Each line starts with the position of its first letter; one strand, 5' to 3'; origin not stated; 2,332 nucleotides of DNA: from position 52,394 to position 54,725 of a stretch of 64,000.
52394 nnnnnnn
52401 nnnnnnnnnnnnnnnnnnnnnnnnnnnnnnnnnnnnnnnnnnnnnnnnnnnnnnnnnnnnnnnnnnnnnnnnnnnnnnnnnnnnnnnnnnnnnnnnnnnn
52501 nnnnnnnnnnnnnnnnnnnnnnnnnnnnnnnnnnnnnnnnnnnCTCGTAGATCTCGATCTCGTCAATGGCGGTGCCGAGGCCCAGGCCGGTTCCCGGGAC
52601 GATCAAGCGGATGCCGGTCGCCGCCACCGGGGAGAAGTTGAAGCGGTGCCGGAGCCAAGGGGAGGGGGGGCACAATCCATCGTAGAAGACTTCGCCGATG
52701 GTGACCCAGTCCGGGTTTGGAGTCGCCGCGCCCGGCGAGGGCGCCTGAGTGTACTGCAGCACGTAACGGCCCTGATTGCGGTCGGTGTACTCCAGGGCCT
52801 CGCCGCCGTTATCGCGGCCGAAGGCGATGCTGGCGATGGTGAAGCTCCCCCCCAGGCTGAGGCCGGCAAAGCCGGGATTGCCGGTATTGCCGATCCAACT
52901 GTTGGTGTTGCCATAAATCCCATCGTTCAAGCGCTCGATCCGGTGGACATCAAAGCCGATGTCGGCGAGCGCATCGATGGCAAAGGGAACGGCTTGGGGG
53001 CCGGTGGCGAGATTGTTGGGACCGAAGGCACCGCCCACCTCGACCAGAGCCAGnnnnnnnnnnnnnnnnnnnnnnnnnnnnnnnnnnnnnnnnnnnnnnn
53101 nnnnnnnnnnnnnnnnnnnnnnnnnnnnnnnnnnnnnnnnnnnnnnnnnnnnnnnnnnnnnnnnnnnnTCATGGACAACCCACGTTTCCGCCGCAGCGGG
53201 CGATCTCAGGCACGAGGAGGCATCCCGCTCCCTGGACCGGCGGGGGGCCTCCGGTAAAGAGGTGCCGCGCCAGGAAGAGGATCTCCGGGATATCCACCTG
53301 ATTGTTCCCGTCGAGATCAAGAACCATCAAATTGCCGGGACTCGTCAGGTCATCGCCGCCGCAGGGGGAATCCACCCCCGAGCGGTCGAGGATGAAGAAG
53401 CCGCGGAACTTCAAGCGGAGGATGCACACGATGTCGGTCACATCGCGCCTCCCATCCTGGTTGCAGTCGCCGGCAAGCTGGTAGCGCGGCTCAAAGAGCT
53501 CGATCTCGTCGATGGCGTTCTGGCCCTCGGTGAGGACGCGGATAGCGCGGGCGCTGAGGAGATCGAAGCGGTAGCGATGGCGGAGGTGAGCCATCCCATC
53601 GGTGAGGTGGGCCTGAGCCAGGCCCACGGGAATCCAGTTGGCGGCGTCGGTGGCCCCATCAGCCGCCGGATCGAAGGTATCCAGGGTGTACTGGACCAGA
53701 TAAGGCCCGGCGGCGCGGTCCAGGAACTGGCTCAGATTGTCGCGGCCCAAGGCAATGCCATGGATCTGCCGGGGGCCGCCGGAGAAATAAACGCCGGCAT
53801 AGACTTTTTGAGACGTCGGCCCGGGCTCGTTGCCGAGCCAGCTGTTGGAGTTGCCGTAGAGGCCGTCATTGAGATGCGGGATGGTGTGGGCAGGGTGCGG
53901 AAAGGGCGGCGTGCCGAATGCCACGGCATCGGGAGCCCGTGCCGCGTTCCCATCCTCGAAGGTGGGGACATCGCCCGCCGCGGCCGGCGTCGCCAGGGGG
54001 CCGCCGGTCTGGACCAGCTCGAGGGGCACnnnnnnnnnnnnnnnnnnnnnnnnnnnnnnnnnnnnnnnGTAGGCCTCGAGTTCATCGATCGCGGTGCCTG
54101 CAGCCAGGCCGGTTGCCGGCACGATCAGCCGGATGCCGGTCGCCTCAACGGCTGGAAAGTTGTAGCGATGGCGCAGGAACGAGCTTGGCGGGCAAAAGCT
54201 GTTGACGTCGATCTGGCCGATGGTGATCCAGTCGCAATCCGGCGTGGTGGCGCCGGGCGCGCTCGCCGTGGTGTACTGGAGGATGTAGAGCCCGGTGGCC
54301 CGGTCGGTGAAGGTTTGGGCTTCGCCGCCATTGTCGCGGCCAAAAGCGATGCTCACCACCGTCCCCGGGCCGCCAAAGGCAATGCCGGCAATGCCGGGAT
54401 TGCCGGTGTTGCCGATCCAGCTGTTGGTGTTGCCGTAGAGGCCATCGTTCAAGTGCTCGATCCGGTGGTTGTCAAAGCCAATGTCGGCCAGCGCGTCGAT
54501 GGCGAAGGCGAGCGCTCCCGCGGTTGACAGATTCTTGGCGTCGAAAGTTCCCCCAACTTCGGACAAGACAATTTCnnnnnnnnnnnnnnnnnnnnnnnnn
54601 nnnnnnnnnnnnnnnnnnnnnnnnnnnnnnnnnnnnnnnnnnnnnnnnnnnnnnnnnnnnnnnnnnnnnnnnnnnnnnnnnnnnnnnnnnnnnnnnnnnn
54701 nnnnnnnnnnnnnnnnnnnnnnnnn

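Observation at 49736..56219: Two tandem paralogous giant genes built from 11 copies of a ~170-180-aa module in two alternating subtypes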

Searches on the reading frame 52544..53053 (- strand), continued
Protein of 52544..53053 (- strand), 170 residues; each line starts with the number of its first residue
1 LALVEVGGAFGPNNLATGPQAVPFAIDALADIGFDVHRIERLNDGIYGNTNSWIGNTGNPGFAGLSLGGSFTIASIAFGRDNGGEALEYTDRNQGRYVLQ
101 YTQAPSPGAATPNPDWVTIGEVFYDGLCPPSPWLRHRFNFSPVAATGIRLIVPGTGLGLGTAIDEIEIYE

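Call 74: search_protein_families(library=pfam, proteins=[L005:3127-9909:+, L051:5656-6594:+, L051:6622-7836:+, L009:5728-7047:+], max_evalue=0.001)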
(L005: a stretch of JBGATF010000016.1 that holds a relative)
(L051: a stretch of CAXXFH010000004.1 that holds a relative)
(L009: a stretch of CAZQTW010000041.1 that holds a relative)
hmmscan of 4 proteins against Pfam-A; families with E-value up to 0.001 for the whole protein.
L005:3127-9909:+ (2260 aa): 2 families
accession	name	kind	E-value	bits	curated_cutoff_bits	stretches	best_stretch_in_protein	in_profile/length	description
PF00932.25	LTD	-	1.2e-58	196.6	34.3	4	113-222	3-108/109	Lamin Tail Domain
PF08757.17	CotH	-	9.1e-07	29.1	23.8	1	1778-1922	140-290/322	CotH kinase protein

L051:5656-6594:+ (312 aa): 0 families

L051:6622-7836:+ (404 aa): 2 families
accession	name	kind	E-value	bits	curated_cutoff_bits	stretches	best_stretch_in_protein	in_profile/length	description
PF07596.16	SBP_bac_10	-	1.5e-51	176.4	23.3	1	112-386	1-267/268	Protein of unknown function (DUF1559)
PF07963.17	N_methyl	-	3.1e-07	30.1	21.2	1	84-108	3-27/27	Prokaryotic N-terminal methylation motif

L009:5728-7047:+ (439 aa): 1 family
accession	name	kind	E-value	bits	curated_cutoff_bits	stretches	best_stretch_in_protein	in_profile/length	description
PF07589.16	PEP-CTERM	-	0.00012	22.5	20.7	1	415-435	2-23/24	PEP-CTERM motif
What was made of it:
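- Pfam checked it for one protein only (call 74).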

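Call 87: find_encoding_contigs(protein=P0074, flank=10000, max_places=2)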
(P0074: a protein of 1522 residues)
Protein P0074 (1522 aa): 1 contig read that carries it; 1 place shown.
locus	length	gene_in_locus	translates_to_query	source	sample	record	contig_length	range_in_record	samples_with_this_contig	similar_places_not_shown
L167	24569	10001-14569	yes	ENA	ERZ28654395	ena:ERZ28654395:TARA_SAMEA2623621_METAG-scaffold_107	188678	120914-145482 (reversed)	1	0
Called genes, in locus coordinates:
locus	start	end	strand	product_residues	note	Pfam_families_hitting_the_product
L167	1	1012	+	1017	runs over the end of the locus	-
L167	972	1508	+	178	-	-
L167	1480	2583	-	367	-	-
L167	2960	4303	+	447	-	PF05048:NosD (faint), PF13229:Beta_helix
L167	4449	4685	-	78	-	-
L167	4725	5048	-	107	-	PF12972:NAGLU_C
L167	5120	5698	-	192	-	PF14588:YjgF_endoribonc, PF01042:Ribonuc_L-PSP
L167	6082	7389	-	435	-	PF07394:DUF1501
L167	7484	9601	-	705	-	PF07583:PSCyt2, PF07587:PSD1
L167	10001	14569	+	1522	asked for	-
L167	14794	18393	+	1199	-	PF00932:LTD, PF13290:CHB_HEX_C_1, PF13287:Fn3_assoc, PF08757:CotH, PF00932:LTD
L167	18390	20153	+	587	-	PF00884:Sulfatase, PF16347:SGSH_C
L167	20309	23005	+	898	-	PF13385:Laminin_G_3, PF02210:Laminin_G_2, PF00150:Cellulase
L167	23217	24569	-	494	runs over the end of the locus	PF07394:DUF1501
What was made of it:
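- On CBM32 (CAZy carbohydrate-binding module family 32): The immediate neighbours are CotH/LTD and protein C. Only the distant relative's locus L167 has a sulfatase and a GH5 nearby (call 87).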

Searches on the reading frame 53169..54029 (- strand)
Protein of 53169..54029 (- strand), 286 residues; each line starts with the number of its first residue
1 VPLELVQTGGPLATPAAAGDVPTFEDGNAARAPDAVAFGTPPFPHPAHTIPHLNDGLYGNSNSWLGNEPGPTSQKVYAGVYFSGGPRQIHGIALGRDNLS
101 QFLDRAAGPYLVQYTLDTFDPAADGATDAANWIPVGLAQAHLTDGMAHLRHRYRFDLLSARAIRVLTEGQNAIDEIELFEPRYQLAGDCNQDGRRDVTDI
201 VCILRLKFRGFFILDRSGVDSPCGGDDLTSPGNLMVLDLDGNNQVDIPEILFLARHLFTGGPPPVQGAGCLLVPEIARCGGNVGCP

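Call 66: find_related_loci(query=A4, collection=metagenome_contigs, flank=10000)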
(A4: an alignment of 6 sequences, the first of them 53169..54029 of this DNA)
Query A4 (286 aa) in metagenome_contigs; peptide patterns used: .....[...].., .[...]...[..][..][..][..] (x = any residue, [..] = any of these).
375 stretches matched a pattern; 250 encode a relative of the query (tblastn E <= 1e-3); the best 80 are kept; 80 distinct loci.
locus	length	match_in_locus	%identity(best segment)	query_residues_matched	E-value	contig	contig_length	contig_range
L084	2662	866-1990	71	6-179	8e-44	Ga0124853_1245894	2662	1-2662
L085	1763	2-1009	48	3-178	7e-32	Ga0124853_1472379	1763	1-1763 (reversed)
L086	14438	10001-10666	38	5-203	6e-27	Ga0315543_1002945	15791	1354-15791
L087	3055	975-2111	37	3-200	1e-26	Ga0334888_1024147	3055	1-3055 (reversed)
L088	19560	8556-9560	44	2-179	2e-25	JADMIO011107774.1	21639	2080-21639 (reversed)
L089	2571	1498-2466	40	2-179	7e-25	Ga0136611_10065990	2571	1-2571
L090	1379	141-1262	38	1-180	1e-23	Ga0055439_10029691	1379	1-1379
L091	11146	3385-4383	39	28-183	3e-23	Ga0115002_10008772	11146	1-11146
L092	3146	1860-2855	36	2-179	3e-22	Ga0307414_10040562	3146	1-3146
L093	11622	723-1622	37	2-179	2e-20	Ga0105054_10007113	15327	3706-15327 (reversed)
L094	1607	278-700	37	47-179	4e-20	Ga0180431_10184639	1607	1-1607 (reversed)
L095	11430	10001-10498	39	19-181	1e-19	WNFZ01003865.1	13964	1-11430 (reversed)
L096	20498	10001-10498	39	19-181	1e-19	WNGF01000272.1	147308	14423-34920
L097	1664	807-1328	38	1-179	3e-19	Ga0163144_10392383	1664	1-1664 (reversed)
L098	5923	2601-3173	33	11-193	1e-17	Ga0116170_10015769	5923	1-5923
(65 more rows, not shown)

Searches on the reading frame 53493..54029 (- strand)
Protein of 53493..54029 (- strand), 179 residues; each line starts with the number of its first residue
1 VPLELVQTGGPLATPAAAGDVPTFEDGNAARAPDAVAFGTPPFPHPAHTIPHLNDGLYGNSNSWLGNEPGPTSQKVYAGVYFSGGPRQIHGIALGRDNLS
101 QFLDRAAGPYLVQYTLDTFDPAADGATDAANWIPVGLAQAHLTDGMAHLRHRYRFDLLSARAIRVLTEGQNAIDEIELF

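Call 25: predict_structure(alignment_id=A3)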
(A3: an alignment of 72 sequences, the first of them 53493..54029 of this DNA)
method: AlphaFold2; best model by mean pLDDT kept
length: 179 residues; sequences in the alignment: 72
mean_pLDDT: 88.9   pTM: 0.87
mean pLDDT of the five models: 88.9, 88.4, 88.1, 87.7, 87.0
residues with pLDDT >= 90: 115; 70-90: 47; 50-70: 8; < 50: 9
segments of 3 or more residues with pLDDT < 50: 13-21
pLDDT, mean of each block of 10 residues (from residue 1): 91 47 76 97 87 84 86 97 98 88 84 98 98 97 88 97 96 93
secondary structure, 60 per line:
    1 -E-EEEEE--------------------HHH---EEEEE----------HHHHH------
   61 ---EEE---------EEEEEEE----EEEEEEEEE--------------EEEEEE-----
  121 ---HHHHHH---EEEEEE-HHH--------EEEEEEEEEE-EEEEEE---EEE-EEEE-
elements in order: E4-8 E35-39 H50-54 E64-66 E76-82 E87-95 E110-115 H124-129 E133-138 E151-160 E162-167 E171-173 E175-178

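Call 28: fold_search(model_id=the predicted structure, library=pdb)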
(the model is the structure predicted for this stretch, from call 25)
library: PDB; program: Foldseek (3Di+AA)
matches with E <= 10: 1178; with E <= 0.001: 122
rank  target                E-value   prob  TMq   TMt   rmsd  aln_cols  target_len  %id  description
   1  6or4_A                1.4e-06  1.00  0.51  0.22   4.6       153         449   22  Crystal structure of SpGH29 (released 2019-07-10)
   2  6org_A                1.8e-06  1.00  0.50  0.22   4.8       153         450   22  Crystal structure of SpGH29 (released 2019-07-10)
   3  6org_B                1.8e-06  1.00  0.49  0.21   5.0       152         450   22  Crystal structure of SpGH29 (released 2019-07-10)
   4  4cu9_A                2.5e-06  1.00  0.55  0.57   4.9       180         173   18  Unravelling the multiple functions of the architecturally intricate Streptococcus pneumoniae beta-galactosidase, BgaA (released 2014-08-20)
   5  4cu9_B                3.3e-06  1.00  0.57  0.55   5.2       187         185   18  Unravelling the multiple functions of the architecturally intricate Streptococcus pneumoniae beta-galactosidase, BgaA (released 2014-08-20)
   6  7jnd                  4.7e-06  1.00  0.55  0.27   4.3       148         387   14  The structure of CBM32-1 and CBM32-2 domains from Clostridium perfringens ZmpB (released 2021-02-03)
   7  7jnf                  6.0e-06  1.00  0.55  0.27   4.3       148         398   14  The structure of CBM32-1 and CBM32-2 domains from Clostridium perfringens ZmpB in complex with GalNAc (released 2021-02-03)
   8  9g8h_A                1.1e-05  1.00  0.55  0.17   5.0       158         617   13  Crystal structure of a galactose oxidase in complex with galactose (released 2025-08-06)
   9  7d29                  1.1e-05  1.00  0.49  0.64   4.0       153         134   18  CBM32 of AlyQ (released 2020-12-30)
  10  4a41                  1.8e-05  1.00  0.51  0.65   5.1       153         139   14  CpGH89CBM32-5, from Clostridium perfringens, in complex with galactose (released 2012-04-04)
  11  4a42_B                1.9e-05  1.00  0.52  0.71   4.6       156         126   13  CpGH89CBM32-6 produced by Clostridium perfringens (released 2012-04-04)
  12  2j7m_A                1.9e-05  1.00  0.51  0.62   5.5       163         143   13  Characterization of a Family 32 CBM (released 2006-10-16)
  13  7d2a_A                2.0e-05  1.00  0.50  0.67   4.0       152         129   17  CBM32 of AlyQ in complex with 4,5-unsaturated mannuronic acid (released 2020-12-30)
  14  3ues_A                2.1e-05  1.00  0.51  0.21   4.4       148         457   16  Crystal structure of alpha-1,3/4-fucosidase from Bifidobacterium longum subsp. infantis complexed with deoxyfuconojiri (released 2012-04-04)
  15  3mo4_B                2.4e-05  1.00  0.49  0.21   4.5       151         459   14  The crystal structure of an alpha-(1-3,4)-fucosidase from Bifidobacterium longum subsp. infantis ATCC 15697 (released 2010-05-12)
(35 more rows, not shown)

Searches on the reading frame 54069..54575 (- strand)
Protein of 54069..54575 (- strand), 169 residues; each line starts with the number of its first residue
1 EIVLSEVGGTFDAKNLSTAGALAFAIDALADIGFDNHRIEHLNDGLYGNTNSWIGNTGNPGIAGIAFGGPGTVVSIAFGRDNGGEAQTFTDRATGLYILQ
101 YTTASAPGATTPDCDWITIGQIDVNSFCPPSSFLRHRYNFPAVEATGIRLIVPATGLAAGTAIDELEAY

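Call 23: predict_structure(alignment_id=A2)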
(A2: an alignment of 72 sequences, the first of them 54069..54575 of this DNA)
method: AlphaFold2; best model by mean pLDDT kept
length: 169 residues; sequences in the alignment: 72
mean_pLDDT: 94.3   pTM: 0.90
mean pLDDT of the five models: 94.3, 93.6, 92.8, 92.1, 92.1
residues with pLDDT >= 90: 148; 70-90: 17; 50-70: 3; < 50: 1
segments of 3 or more residues with pLDDT < 50: none
pLDDT, mean of each block of 10 residues (from residue 1): 94 95 98 96 94 91 98 98 90 95 98 98 76 95 99 92 97
secondary structure, 60 per line:
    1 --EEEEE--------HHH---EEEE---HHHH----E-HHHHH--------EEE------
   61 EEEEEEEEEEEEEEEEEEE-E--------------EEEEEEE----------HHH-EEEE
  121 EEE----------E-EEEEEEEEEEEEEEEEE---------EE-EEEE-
elements in order: E3-7 E22-25 H29-32 H39-43 E52-54 E61-79 E96-102 E117-123 E136-152 E165-168
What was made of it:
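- On Discoidin / F5-8 type C fold (Pfam clan galactose-binding domain-like): AlphaFold2 pLDDT 94.3 and 88.9 (calls 23, 25).
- AlphaFold2 gives pLDDT 94.3 and pTM 0.90 for subtype I, and 88.9 and 0.87 for subtype II (calls 23, 25).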

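Call 26: fold_search(model_id=the predicted structure, library=pdb)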
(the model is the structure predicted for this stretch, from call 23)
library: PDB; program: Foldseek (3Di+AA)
matches with E <= 10: 1250; with E <= 0.001: 227
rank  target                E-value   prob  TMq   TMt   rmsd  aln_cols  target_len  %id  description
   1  4a44                  3.4e-07  1.00  0.66  0.78   3.5       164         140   15  CpGH89CBM32-5, from Clostridium perfringens, in complex with the Tn Antigen (released 2012-04-04)
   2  4a41                  3.6e-07  1.00  0.66  0.80   3.9       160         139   14  CpGH89CBM32-5, from Clostridium perfringens, in complex with galactose (released 2012-04-04)
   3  3ggl                  3.8e-07  1.00  0.64  0.67   6.1       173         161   15  X-Ray Structure of the C-terminal domain (277-440) of Putative chitobiase from Bacteroides thetaiotaomicron. Northeast S (released 2009-03-31)
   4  6org_B                4.0e-07  1.00  0.63  0.25   3.2       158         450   20  Crystal structure of SpGH29 (released 2019-07-10)
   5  6or4_A                4.7e-07  1.00  0.62  0.25   3.4       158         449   20  Crystal structure of SpGH29 (released 2019-07-10)
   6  6org_A                6.9e-07  1.00  0.60  0.24   2.9       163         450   18  Crystal structure of SpGH29 (released 2019-07-10)
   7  2v72                  8.7e-07  1.00  0.64  0.78   3.1       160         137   14  The structure of the family 32 CBM from C. perfringens NanJ in complex with galactose (released 2007-08-21)
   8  3f2z                  8.7e-07  1.00  0.64  0.72   4.0       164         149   17  Crystal structure of the C-terminal domain of a chitobiase (BF3579) from Bacteroides fragilis, Northeast Structural Geno (released 2008-11-18)
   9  4cu9_A                1.1e-06  1.00  0.59  0.58   5.0       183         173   19  Unravelling the multiple functions of the architecturally intricate Streptococcus pneumoniae beta-galactosidase, BgaA (released 2014-08-20)
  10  4cu9_B                1.3e-06  1.00  0.61  0.56   4.7       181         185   19  Unravelling the multiple functions of the architecturally intricate Streptococcus pneumoniae beta-galactosidase, BgaA (released 2014-08-20)
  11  4cua_A                1.3e-06  1.00  0.59  0.56   6.0       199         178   16  Unravelling the multiple functions of the architecturally intricate Streptococcus pneumoniae beta-galactosidase, BgaA (released 2014-08-20)
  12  4cub_B                2.2e-06  1.00  0.62  0.58   5.2       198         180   18  Unravelling the multiple functions of the architecturally intricate Streptococcus pneumoniae beta-galactosidase, BgaA (released 2014-08-20)
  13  4cub_A                2.6e-06  1.00  0.61  0.58   5.5       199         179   16  Unravelling the multiple functions of the architecturally intricate Streptococcus pneumoniae beta-galactosidase, BgaA (released 2014-08-20)
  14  1tvg                  3.1e-06  1.00  0.62  0.75   3.6       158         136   13  X-ray structure of human PP25 gene product, HSPC034. Northeast Structural Genomics Target HR1958. (released 2004-11-09)
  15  5zu6                  3.4e-06  1.00  0.59  0.65   4.3       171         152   15  A CBM32 derived from alginate lyase B (AlyB-OU02) (released 2018-06-20)
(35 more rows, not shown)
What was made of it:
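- On Discoidin / F5-8 type C fold (Pfam clan galactose-binding domain-like): Foldseek probability 1.0 to many CBM32, F5/8 C and galactose oxidase N-domains for both subtypes (calls 26, 28).
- Closest known: CBM32 / F5-8 type C. Same: The beta-sandwich fold is the same: Foldseek probability 1.0, target-normalised TM-score up to about 0.8 (calls 26, 28).
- Closest known: CBM71 of Streptococcus pneumoniae beta-galactosidase BgaA. Same: It is among the top structural hits for both subtypes (calls 26, 28).
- Probability is 1.0, E-values are 1e-6 to 1e-7, and target-normalised TM-scores reach 0.8 (calls 26, 28).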

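Call 43: search_protein_families(library=pfam, alignment_id=A2, max_evalue=1)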
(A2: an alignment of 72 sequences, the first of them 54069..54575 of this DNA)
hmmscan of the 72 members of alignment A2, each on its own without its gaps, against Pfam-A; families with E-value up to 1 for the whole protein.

A. member 1, window:54069-54575:- (169 aa): 0 families

B. families by the number of members that match (of 72 scanned): 24 families
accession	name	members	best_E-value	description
PF07589.16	PEP-CTERM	38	4.7e-08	PEP-CTERM motif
PF00754.31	F5_F8_type_C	6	4.2e-06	F5/8 type C domain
PF18203.6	IPTL-CTERM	5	4e-08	IPTL-CTERM motif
PF18884.5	TSP3_bac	3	0.00027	Bacterial TSP3 repeat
PF22633.2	F5_F8_type_C_2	3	0.0026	NedA-like, galactose-binding domain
PF00404.24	Dockerin_1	2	0.00086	Dockerin type I domain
PF13564.11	DoxX_2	2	0.017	DoxX-like family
PF02368.24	Big_2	1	1e-09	Bacterial Ig-like domain (group 2)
PF07595.18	Planc_extracel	1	3.6e-05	Planctomycete extracellular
PF23175.1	bHLH_STRA8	1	0.024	Stimulated by retinoic acid gene 8 protein bHLH domain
PF13681.11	PilX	1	0.047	Type IV pilus assembly protein PilX C-term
PF12980.13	DUF3864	1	0.048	Domain of Unknown Function with PDB structure (DUF3864)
PF18205.6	VPDSG-CTERM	1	0.049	VPDSG-CTERM motif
PF14475.11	Mso1_Sec1_bdg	1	0.077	Sec1-binding region of Mso1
PF01864.22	CarS-like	1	0.081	CDP-archaeol synthase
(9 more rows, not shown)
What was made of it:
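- Closest known: PEP-CTERM / IPTL-CTERM single-domain surface proteins of Verrucomicrobiota. Same: Their globular domain is this same module: 38 of 72 aligned family members carry PEP-CTERM and 5 carry IPTL-CTERM (call 43).
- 6 of 72 family members touch PF00754 (call 43).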

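Call 60: search_solved_structures(query=A2, max_evalue=1, show_alignments=1)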
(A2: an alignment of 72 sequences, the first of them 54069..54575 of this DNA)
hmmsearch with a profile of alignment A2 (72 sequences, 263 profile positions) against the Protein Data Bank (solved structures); distinct sequences matched with E-value up to 1: 3.
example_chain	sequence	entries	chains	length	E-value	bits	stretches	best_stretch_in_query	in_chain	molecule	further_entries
4cua_A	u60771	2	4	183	0.0057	19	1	71-221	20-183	BETA-GALACTOSIDASE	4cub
2kd7_A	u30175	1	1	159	0.42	12.9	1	156-220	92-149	Putative chitobiase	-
3ggl_A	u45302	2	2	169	0.47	12.7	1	156-220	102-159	Putative chitobiase | Chitobiase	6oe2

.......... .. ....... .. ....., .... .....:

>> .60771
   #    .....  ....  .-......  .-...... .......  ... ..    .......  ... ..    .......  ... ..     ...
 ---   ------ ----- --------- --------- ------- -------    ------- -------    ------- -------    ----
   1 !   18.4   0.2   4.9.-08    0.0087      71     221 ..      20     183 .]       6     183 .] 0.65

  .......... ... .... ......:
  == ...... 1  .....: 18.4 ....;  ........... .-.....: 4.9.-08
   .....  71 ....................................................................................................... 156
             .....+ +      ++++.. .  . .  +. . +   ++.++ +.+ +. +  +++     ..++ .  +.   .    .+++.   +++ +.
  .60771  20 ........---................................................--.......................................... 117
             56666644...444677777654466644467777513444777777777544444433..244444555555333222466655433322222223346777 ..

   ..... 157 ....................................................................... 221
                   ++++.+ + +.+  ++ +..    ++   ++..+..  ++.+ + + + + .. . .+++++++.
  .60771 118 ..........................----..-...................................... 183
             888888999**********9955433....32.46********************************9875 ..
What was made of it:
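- Closest known: CBM71 of Streptococcus pneumoniae beta-galactosidase BgaA. Same: It is the closest solved protein by sequence profile: E 0.0057 over almost the whole module, with a similar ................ segment (call 60).
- A 72-sequence profile hits BgaA CBM71 over nearly its full length at E 0.0057 (call 60). The nearest structural and sequence neighbours are carbohydrate-binding modules (calls 26, 28, 60).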
